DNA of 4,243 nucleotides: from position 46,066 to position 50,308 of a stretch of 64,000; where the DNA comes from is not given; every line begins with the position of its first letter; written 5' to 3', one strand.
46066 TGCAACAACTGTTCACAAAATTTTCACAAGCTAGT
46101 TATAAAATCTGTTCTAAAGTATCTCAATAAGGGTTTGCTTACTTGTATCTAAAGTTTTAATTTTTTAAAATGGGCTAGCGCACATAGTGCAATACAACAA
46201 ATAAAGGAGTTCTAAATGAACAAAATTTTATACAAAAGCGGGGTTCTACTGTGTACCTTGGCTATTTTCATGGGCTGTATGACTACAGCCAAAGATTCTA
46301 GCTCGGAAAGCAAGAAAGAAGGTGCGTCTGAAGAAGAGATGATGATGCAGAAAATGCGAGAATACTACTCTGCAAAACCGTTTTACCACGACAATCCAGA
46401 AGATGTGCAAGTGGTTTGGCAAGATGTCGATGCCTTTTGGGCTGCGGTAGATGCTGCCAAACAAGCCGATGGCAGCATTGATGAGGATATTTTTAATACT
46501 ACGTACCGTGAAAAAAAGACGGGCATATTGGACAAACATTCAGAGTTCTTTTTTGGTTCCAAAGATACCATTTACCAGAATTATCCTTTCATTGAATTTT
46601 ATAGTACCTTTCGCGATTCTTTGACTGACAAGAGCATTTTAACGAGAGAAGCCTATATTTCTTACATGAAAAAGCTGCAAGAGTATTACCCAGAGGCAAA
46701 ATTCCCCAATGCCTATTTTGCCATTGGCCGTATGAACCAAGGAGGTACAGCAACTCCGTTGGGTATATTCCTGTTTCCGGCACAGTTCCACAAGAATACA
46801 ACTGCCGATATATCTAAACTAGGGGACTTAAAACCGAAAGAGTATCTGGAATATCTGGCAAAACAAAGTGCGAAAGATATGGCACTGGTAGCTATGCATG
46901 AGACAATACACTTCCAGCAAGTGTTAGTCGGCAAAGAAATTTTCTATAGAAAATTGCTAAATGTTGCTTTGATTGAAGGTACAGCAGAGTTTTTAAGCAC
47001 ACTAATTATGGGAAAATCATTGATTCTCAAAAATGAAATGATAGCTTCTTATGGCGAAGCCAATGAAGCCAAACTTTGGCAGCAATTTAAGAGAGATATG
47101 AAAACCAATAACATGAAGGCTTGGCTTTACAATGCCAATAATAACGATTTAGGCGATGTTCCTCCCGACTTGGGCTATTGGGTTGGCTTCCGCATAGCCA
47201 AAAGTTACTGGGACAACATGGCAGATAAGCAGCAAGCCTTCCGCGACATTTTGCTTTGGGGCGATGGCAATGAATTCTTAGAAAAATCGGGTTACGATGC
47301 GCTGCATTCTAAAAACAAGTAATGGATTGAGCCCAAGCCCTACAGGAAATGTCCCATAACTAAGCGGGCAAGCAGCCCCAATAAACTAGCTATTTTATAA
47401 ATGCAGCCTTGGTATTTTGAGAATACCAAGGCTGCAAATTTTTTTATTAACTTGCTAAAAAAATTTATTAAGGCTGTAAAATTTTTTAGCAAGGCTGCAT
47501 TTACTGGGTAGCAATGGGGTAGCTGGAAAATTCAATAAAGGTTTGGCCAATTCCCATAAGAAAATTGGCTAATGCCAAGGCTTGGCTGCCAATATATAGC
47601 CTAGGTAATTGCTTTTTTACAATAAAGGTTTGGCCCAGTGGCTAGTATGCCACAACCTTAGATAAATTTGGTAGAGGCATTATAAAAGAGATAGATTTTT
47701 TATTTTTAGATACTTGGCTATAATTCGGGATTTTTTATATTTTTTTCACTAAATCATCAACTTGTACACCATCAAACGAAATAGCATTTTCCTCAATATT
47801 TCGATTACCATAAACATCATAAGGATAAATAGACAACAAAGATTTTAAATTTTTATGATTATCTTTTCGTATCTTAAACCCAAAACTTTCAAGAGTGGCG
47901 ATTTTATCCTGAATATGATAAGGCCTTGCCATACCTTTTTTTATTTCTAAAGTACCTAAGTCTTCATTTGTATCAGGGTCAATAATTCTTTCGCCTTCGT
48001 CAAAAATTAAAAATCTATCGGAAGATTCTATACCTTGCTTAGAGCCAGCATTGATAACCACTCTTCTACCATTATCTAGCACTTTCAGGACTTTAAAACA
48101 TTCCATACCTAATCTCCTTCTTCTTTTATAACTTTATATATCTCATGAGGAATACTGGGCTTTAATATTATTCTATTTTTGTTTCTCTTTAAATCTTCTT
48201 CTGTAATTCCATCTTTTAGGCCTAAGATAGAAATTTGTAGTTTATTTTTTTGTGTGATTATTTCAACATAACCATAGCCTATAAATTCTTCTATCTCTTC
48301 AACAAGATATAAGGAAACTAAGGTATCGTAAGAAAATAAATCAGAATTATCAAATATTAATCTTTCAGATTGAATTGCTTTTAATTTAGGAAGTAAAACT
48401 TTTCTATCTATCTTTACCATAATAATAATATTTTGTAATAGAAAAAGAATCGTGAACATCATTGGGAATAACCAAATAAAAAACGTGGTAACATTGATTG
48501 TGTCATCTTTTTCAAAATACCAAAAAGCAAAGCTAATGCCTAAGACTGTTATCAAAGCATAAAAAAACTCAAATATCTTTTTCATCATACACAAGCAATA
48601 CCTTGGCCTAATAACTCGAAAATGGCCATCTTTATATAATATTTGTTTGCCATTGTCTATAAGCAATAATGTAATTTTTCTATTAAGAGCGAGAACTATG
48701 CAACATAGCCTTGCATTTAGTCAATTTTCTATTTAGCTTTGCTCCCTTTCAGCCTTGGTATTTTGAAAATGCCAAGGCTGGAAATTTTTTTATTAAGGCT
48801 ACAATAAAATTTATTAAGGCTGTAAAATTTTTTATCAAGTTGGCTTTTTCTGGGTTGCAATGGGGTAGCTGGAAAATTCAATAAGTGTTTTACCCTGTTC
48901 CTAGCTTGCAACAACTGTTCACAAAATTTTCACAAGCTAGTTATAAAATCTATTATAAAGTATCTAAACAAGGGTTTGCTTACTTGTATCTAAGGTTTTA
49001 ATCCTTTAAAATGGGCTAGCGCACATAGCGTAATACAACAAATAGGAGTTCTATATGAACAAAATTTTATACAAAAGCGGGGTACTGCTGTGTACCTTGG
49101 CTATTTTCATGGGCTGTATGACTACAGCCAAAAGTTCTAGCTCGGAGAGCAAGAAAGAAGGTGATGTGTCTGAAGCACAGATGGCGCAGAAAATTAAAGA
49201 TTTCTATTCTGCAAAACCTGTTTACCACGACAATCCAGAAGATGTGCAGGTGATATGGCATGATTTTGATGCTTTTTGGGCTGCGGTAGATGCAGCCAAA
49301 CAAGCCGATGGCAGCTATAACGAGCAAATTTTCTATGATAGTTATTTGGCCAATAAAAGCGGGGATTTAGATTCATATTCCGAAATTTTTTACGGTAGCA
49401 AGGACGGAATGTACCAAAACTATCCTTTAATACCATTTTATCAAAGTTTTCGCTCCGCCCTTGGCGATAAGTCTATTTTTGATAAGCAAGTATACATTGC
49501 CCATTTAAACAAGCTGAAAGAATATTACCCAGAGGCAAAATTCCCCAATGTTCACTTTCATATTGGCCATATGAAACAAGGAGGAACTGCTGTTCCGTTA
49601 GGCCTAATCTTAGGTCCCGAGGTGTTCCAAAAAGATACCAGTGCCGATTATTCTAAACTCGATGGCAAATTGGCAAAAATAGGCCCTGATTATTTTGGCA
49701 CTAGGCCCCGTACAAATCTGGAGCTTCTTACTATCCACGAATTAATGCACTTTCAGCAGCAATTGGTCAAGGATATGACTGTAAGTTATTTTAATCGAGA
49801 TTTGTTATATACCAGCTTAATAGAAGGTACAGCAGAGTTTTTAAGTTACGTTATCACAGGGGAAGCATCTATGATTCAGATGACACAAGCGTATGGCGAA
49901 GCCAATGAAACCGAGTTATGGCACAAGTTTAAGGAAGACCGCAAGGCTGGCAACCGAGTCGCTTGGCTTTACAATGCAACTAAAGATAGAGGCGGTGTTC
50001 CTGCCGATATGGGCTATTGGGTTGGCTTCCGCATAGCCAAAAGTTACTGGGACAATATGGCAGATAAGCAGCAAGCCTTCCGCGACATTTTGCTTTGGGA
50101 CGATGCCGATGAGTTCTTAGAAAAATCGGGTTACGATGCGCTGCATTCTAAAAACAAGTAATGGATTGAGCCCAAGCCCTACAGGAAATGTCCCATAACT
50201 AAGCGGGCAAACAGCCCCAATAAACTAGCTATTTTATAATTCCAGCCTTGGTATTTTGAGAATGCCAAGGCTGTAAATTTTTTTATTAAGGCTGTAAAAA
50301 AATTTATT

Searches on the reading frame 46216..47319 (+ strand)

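Call 73: search_protein_families(library=pfam, proteins=[window:46216-47319:+], max_evalue=0.001)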
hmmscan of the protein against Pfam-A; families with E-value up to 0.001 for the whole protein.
window:46216-47319:+ (368 aa): 2 families
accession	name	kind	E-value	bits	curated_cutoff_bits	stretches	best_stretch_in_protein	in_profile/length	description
PF25594.1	GldB_lipo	-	3.8e-07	30.5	27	1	107-361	55-308/309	Gliding motility protein GldB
PF10026.15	DUF2268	-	9.7e-07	28.9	23.6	1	184-336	23-179/195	Predicted Zn-dependent protease (DUF2268)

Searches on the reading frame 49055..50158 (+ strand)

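Call 73: search_protein_families(library=pfam, proteins=[window:49055-50158:+], max_evalue=0.001)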
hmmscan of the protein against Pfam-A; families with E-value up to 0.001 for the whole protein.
window:49055-50158:+ (368 aa): 2 families
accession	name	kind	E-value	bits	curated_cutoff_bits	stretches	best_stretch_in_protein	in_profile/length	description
PF25594.1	GldB_lipo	-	5.2e-08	33.3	27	1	313-361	259-308/309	Gliding motility protein GldB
PF10026.15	DUF2268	-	1e-06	28.8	23.6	1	220-336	63-179/195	Predicted Zn-dependent protease (DUF2268)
